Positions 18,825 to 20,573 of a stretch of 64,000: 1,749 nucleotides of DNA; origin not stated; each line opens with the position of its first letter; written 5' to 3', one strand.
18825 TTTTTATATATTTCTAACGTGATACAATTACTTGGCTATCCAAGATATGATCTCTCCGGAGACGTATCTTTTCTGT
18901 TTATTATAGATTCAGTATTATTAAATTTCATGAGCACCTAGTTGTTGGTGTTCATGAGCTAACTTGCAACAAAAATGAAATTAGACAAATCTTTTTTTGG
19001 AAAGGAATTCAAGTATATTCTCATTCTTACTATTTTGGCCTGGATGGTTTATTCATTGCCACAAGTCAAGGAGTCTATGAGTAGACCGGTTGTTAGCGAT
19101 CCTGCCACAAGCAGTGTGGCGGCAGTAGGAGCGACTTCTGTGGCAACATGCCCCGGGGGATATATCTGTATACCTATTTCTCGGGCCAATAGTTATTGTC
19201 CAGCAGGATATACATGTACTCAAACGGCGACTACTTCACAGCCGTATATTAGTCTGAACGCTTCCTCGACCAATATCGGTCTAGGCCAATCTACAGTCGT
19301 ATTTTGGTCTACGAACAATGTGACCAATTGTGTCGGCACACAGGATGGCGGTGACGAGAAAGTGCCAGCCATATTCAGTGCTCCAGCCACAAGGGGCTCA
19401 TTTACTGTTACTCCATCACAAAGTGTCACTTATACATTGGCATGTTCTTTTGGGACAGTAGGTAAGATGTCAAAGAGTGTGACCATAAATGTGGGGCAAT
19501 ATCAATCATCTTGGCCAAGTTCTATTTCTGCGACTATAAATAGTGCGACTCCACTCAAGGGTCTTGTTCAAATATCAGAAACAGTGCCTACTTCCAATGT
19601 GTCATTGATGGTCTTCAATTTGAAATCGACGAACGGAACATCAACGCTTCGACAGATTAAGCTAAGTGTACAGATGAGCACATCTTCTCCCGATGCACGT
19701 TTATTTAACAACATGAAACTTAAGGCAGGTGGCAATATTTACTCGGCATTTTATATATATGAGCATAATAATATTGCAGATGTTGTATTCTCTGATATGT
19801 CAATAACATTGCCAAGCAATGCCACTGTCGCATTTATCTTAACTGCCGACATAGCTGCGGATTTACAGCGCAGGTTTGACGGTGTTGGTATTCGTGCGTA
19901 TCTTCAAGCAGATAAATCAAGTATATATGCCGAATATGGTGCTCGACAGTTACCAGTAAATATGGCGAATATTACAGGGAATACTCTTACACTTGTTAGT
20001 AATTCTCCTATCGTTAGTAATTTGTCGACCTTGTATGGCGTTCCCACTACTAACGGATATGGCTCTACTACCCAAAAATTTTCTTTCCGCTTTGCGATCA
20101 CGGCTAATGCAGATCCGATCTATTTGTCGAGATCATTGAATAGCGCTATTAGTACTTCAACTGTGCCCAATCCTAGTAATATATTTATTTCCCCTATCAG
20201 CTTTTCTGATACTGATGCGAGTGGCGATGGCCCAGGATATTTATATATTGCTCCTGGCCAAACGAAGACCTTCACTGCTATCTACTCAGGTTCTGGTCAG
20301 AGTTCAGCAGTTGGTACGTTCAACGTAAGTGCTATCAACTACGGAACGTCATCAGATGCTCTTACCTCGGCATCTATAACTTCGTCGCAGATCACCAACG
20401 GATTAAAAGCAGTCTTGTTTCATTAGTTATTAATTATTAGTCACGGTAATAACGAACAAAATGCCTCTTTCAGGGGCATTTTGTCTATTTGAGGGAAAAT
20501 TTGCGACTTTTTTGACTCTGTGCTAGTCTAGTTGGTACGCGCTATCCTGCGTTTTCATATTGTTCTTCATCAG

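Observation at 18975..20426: Paralogous secreted proteins sharing a tandem CPxG(Y/F)xC motif (second copy at 62234 to window end, with a peptidoglycan-binding domain)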

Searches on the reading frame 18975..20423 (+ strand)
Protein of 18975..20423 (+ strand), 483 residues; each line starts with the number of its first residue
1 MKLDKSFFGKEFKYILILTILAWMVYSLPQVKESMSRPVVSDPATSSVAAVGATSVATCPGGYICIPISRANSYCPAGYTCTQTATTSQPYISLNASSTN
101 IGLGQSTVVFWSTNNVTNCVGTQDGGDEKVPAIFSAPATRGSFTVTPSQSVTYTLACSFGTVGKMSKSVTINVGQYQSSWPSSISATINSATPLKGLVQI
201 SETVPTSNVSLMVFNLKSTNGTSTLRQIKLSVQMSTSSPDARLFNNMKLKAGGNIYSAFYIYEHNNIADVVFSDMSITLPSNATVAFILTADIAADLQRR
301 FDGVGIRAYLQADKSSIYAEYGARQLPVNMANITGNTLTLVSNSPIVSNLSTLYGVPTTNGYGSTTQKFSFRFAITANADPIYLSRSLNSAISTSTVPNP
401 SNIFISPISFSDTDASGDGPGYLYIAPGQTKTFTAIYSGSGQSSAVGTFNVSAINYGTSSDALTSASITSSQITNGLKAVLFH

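Call 5: search_protein_families(library=pfam, proteins=[window:18975-20423:+], max_evalue=1)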
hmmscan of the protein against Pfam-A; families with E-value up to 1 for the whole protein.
window:18975-20423:+ (483 aa): 1 family
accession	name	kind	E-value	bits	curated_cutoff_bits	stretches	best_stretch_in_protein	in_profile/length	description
PF14625.12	Lustrin_cystein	-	0.012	16.3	27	1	72-89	24-41/46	Lustrin, cysteine-rich repeated domain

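Call 6: search_protein_families(library=ncbifam, proteins=[window:18975-20423:+], max_evalue=1)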
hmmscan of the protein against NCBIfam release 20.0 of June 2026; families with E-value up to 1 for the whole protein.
window:18975-20423:+ (483 aa): 1 family
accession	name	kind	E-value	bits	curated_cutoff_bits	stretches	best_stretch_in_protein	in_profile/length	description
NF009803.0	PRK13287.1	equivalog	0.011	14.5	406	1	158-269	3-111/333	formamidase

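Call 7: find_homologous_proteins(query=window:18975-20423:+)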
Query window:18975-20423:+ (483 aa): 12 proteins with E <= 0.001 among 8000 candidates.
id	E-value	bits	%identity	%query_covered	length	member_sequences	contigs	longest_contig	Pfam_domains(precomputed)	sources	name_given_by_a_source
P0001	0.0e+0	1035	100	100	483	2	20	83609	-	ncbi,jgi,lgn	jgi:hypothetical protein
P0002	1.7e-46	177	39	64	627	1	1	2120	PF01471.24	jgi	-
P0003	4.1e-40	156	39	64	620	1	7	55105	PF01471.24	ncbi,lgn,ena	-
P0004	1.9e-39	154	39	64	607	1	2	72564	PF01471.24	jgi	jgi:peptidoglycan hydrolase-like protein with peptidoglycan-binding domain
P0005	4.7e-39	153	36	64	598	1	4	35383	PF01471.24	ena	-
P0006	3.1e-37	147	38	64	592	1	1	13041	PF01471.24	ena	-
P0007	3.6e-37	147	35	64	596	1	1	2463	PF01471.24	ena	-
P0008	2.5e-34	137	37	62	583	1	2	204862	PF01471.24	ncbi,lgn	ncbi:MAG: peptidoglycan-binding domain-containing protein [Patescibacteria group bacterium]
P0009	2.6e-34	137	38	64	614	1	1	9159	PF01471.24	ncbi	-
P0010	2.1e-32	131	53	29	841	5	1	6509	PF17957.8,PF10342.16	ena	-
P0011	2.0e-28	118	34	64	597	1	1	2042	PF01471.24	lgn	-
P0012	6.8e-15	73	40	31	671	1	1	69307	PF00801.27,PF01471.24,PF18911.7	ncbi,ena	-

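Call 16: find_encoding_contigs(protein=P0001, flank=6000, max_places=6)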
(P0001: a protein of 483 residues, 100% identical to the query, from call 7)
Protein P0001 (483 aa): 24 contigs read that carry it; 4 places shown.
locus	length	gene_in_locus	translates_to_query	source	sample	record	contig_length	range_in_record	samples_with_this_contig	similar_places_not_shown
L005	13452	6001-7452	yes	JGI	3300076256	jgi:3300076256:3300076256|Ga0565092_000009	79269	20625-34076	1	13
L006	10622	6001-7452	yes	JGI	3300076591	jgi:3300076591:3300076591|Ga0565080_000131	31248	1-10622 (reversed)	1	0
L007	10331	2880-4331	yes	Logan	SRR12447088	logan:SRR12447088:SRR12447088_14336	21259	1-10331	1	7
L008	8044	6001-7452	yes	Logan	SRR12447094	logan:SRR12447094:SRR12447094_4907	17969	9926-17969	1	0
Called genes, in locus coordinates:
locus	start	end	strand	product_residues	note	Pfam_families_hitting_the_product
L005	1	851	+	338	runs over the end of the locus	-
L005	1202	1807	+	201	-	PF02163:Peptidase_M50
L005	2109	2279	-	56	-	-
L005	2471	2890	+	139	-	PF00164:Ribosom_S12_S23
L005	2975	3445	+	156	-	PF00177:Ribosomal_S7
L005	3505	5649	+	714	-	PF00009:GTP_EFTU, PF03144:GTP_EFTU_D2, PF22042:EF-G_D2, PF14492:EFG_III, PF16658:RF3_C (weak), PF03764:EFG_IV, PF00679:EFG_C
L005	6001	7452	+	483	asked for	-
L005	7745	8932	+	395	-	PF00009:GTP_EFTU, PF03144:GTP_EFTU_D2, PF03143:GTP_EFTU_D3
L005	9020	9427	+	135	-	PF00338:Ribosomal_S10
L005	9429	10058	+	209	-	PF00297:Ribosomal_L3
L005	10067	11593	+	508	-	PF25917:BSH_RND (weak), PF25973:BSH_CzcB (weak)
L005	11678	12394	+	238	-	PF02463:SMC_N (faint), PF00005:ABC_tran, PF13304:AAA_21 (faint)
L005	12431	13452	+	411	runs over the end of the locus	PF12704:MacB_PCD, PF02687:FtsX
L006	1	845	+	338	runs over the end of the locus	-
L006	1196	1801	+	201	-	PF02163:Peptidase_M50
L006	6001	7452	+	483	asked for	-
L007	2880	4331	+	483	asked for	-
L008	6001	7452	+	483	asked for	-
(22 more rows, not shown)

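Call 17: find_encoding_contigs(protein=P0008, flank=8000, max_places=2)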
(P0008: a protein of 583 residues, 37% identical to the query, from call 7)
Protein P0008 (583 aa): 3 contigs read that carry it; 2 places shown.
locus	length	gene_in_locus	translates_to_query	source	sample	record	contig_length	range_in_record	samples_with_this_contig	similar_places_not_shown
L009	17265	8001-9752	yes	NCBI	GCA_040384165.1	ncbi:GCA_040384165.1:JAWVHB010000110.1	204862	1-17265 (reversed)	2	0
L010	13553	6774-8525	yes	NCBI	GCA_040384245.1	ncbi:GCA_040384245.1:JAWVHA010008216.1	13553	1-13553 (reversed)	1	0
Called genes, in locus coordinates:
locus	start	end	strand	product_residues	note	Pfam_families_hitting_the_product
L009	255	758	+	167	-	PF01250:Ribosomal_S6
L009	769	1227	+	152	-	PF00436:SSB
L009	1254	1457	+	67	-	PF01084:Ribosomal_S18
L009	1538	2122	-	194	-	PF01132:EFP (faint), PF08207:EFP_N, PF09285:Elong-fact-P_C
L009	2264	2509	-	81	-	PF05016:ParE_toxin (weak)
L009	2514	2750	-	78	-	-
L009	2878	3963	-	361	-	PF00154:RecA_N, PF08423:Rad51, PF06745:ATPase, PF01637:ATPase_2 (weak), PF27531:MT3502_N (weak), PF21096:RecA_C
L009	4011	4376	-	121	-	PF09136:Glucodextran_B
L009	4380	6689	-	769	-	PF17854:FtsK_alpha, PF01580:FtsK_SpoIIIE, PF09397:FtsK_gamma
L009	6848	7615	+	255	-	-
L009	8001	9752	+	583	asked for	PF01471:PG_binding_1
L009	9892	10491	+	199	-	-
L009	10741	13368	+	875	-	PF02450:LCAT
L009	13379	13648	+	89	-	-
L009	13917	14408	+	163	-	PF00466:Ribosomal_L10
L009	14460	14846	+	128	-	PF16320:Ribosomal_L12_N, PF00542:Ribosomal_L12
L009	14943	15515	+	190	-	-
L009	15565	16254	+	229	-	PF05552:MS_channel_1st_1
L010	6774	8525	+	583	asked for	PF01471:PG_binding_1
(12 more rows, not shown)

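Call 20: search_protein_families(library=pfam, proteins=[L009:9892-10488:+], max_evalue=0.1)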
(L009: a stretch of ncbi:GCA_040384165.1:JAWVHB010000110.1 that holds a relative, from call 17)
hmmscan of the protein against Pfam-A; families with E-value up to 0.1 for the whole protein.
L009:9892-10488:+ (199 aa): 2 families
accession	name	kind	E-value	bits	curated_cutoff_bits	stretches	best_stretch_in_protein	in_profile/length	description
PF10937.13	Kgd4-YMR31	-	0.021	16.9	22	1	57-124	16-86/116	Alpha-ketoglutarate dehydrogenase component 4/YMR-31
PF09976.15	TPR_21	-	0.087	13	25.5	0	10-57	13-60/193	Tetratricopeptide repeat-like domain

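Call 23: search_protein_representatives(protein=window:18975-20423:+)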
Query: 483 residues. Proteins with E-value up to 0.001 (for the whole library): 296; up to 1e-10: 97; up to 1e-30: 10. The best 150 are listed.
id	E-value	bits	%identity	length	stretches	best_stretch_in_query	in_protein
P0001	0.0e+00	1035.3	100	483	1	1-483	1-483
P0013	1.8e-50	188.9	37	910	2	54-471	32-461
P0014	4.5e-35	138.1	36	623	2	165-468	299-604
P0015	3.0e-34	135.4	33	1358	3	51-471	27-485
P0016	3.2e-34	135.3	33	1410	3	178-480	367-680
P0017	3.7e-34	135.1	34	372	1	174-483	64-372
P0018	2.5e-33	132.3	33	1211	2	185-481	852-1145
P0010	6.6e-33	131.0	45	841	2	342-483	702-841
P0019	2.0e-32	129.4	36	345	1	175-483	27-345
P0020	5.0e-31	124.8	33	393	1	183-480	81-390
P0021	6.0e-30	121.2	36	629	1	150-483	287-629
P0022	4.1e-29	118.5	39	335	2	347-483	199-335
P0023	5.8e-29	118.0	37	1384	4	50-471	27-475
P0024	1.2e-28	117.0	33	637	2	135-468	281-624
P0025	1.3e-28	116.8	38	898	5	151-471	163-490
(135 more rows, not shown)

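Call 33: search_protein_families(library=pfam, alignment_id=A2, max_evalue=0.001)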
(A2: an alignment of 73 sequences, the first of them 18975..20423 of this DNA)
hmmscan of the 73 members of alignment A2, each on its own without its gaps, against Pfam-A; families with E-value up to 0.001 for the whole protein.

A. member 1, window:18975-20423:+ (483 aa): 0 families

B. families by the number of members that match (of 73 scanned): 11 families
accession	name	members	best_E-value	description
PF01471.23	PG_binding_1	20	2.9e-16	Putative peptidoglycan binding domain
PF01833.30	TIG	3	9.3e-09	IPT/TIG domain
PF15902.12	Sortilin-Vps10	1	7.7e-14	Sortilin, neurotensin receptor 3,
PF00404.24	Dockerin_1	1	4.7e-10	Dockerin type I domain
PF02012.26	BNR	1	8.8e-09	BNR/Asp-box repeat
PF15899.11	BNR_6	1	1.4e-07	BNR-Asp box repeat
PF24316.1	Tli3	1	9.6e-07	T6SS Tli3 immunity protein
PF14870.12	PSII_BNR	1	1.3e-05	Photosynthesis system II assembly factor YCF48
PF12690.13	BsuPI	1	5.4e-05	Intracellular proteinase inhibitor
PF13088.12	BNR_2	1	0.00059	BNR repeat-like domain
PF10528.15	GLEYA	1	0.00062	GLEYA domain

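Call 42: find_related_loci(query=A3, collection=genome_contigs, flank=6000)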
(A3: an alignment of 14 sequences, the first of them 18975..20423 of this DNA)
Query A3 (483 aa) in genome_contigs; peptide patterns used: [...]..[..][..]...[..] (x = any residue, [..] = any of these).
35 stretches matched a pattern; 15 encode a relative of the query (tblastn E <= 1e-3); 15 distinct loci.
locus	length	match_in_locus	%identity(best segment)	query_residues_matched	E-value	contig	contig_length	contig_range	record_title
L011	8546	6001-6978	39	176-483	2e-49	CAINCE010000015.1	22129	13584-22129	uncultured bacterium isolate KR5_bin-306 genome assembly, contig: bin-306:15/77, whole genome shotgun sequence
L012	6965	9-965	41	176-483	4e-49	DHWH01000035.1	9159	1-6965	MAG TPA_asm: Patescibacteria group bacterium UBA5187 UBA5187_contig_9354, whole genome shotgun sequence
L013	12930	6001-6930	36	179-482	4e-42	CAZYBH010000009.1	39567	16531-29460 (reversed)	MAG TPA_asm: uncultured Candidatus Saccharibacteria bacterium isolate SRP257259_co1_236 genome assembly, contig: NODE_10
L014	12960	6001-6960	37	175-483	2e-39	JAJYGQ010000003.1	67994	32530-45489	MAG: bacterium isolate DBS1-3.bin146 NODE_587_length_67994_cov_1.8589, whole genome shotgun sequence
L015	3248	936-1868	34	179-482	3e-38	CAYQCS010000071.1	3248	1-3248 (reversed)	MAG TPA_asm: uncultured Candidatus Saccharibacteria bacterium isolate SRP135725_co1_650 genome assembly, contig: NODE_52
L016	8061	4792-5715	34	182-481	5e-38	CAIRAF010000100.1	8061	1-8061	uncultured bacterium isolate T7-022_bin-281 genome assembly, contig: bin-281:100/111, whole genome shotgun sequence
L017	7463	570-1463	36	182-482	6e-37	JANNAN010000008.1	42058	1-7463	MAG: Candidatus Taylorbacteria bacterium isolate OTE_78_metabat_459 OTE_78_k141_3436208, whole genome shotgun sequence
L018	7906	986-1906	33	176-483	2e-34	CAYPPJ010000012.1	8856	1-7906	MAG TPA_asm: uncultured Candidatus Saccharibacteria bacterium isolate SRP278252_co2_123 genome assembly, contig: NODE_16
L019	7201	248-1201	32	176-483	3e-34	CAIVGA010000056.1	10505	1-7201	uncultured bacterium isolate AM-2014-D4_bin-189 genome assembly, contig: bin-189:56/67, whole genome shotgun sequence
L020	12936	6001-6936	33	166-477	4e-29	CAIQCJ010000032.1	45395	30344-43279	uncultured bacterium isolate AM-2014_bin-3722 genome assembly, contig: bin-3722:32/41, whole genome shotgun sequence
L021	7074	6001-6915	33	176-481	1e-28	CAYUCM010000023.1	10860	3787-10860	MAG TPA_asm: uncultured Candidatus Saccharibacteria bacterium isolate SRP286056_co1_704 genome assembly, contig: NODE_77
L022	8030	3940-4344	43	347-483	3e-24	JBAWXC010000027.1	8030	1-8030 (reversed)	MAG: Candidatus Taylorbacteria bacterium isolate ELA053 MAG053_27, whole genome shotgun sequence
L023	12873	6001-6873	38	186-483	8e-38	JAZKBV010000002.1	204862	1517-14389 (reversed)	MAG: Patescibacteria group bacterium isolate ADI_H3L2_122-bin008 ADIH3L2_B008_0_000000000002, whole genome shotgun seque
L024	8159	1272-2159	40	52-483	1e-20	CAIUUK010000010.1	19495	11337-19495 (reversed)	uncultured bacterium isolate VK3_bin-1048 genome assembly, contig: bin-1048:10/69, whole genome shotgun sequence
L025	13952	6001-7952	39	311-483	2e-17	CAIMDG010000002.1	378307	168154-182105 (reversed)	uncultured bacterium isolate KTt_bin-0975 genome assembly, contig: bin-0975:2/3, whole genome shotgun sequence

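Call 43: predict_structure(alignment_id=A2)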
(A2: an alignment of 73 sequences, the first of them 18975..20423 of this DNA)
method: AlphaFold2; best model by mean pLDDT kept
length: 483 residues; sequences in the alignment: 73
mean_pLDDT: 81.1   pTM: 0.61
mean pLDDT of the five models: 81.1, 79.9, 79.6, 79.4, 78.2
residues with pLDDT >= 90: 277; 70-90: 47; 50-70: 104; < 50: 55
segments of 3 or more residues with pLDDT < 50: 1-3, 40-58, 69-72, 83-91, 94-105, 137-139
pLDDT, mean of each block of 10 residues (from residue 1): 55 86 88 70 43 44 52 56 48 43 50 62 61 50 58 68 64 58 96 93 96 98 98 82 94 97 95 98 98 94 95 97 95 97 91 96 95 94 97 89 95 96 96 98 92 96 91 88 77
secondary structure, 60 per line:
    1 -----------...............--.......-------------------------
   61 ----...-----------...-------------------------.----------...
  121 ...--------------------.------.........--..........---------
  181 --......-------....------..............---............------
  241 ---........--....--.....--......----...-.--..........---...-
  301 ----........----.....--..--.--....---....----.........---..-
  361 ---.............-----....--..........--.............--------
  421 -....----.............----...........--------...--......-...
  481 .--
elements in order: H12-26 H29-35 E65-67 E79-81 E118-123 E151-159 E162-171 E183-188 E196-199 E206-219 E223-234 E244-251 E254-257 E260-264 E267-272 E277-279 E284-293 E305-312 E317-321 E331-334 E338-341 E346-354 E364-376 E382-385 H388-391 E392-397 E403-412 E422-425 E430-442 E447-457 E466-468 H471-476 E478-481

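Call 61: search_solved_structures(query=A3, max_evalue=1)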
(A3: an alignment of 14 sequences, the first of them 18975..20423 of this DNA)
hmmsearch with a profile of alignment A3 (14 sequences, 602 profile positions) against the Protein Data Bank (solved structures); distinct sequences matched with E-value up to 1: 9.
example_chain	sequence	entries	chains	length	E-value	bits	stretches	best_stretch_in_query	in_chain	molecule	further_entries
4lpq_A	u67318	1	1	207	5e-05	25.1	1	30-98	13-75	ErfK/YbiS/YcfS/YnhG family protein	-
5nm7_G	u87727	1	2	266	0.00014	23.6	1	27-98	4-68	Peptidoglycan-binding domain 1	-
3bkh_A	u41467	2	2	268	0.0042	18.7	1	26-130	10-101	lytic transglycosylase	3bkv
1lbu_A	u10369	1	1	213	0.005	18.5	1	23-94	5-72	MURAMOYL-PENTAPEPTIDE CARBOXYPEPTIDASE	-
9xps_S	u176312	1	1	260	0.0067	18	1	28-130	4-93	Endolysin gp144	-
5tv7_A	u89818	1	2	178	0.0072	18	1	10-95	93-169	Putative peptidoglycan-binding/hydrolysing protein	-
4xxt_A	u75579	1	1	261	0.012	17.2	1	29-99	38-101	Fusion of predicted Zn-dependent amidase/peptidase (Cell wall hydrolase/DD-carboxypeptidas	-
7rum_A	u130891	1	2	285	0.21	13.1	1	28-98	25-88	Endolysin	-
6tci_A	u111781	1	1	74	0.34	12.4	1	26-99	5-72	Spore cortex-lytic enzyme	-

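Call 63: find_related_loci(query=A3, collection=metagenome_contigs, flank=5000)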
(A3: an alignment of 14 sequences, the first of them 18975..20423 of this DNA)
Query A3 (483 aa) in metagenome_contigs; peptide patterns used: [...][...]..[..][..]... (x = any residue, [..] = any of these).
87 stretches matched a pattern; 13 encode a relative of the query (tblastn E <= 1e-3); 13 distinct loci.
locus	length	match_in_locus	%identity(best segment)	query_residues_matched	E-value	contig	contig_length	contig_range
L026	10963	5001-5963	39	176-483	5e-53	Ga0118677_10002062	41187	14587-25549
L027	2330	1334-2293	39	176-483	5e-52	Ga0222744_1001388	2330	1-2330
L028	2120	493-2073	39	56-483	2e-48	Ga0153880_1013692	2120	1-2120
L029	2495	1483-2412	35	186-483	2e-38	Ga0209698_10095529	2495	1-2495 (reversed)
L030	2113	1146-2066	33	176-483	5e-35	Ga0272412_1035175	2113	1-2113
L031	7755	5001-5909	33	172-481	1e-33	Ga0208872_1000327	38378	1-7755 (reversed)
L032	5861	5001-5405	51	346-482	7e-31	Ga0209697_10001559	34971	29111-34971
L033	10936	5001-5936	33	166-477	2e-29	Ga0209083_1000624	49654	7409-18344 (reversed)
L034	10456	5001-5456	44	340-483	8e-26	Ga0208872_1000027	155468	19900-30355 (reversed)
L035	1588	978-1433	44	340-483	3e-26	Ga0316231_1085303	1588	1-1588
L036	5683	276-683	45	346-483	4e-22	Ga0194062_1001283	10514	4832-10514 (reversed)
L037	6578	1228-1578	29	92-217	1e-4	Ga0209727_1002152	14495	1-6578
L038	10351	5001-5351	29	92-217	1e-4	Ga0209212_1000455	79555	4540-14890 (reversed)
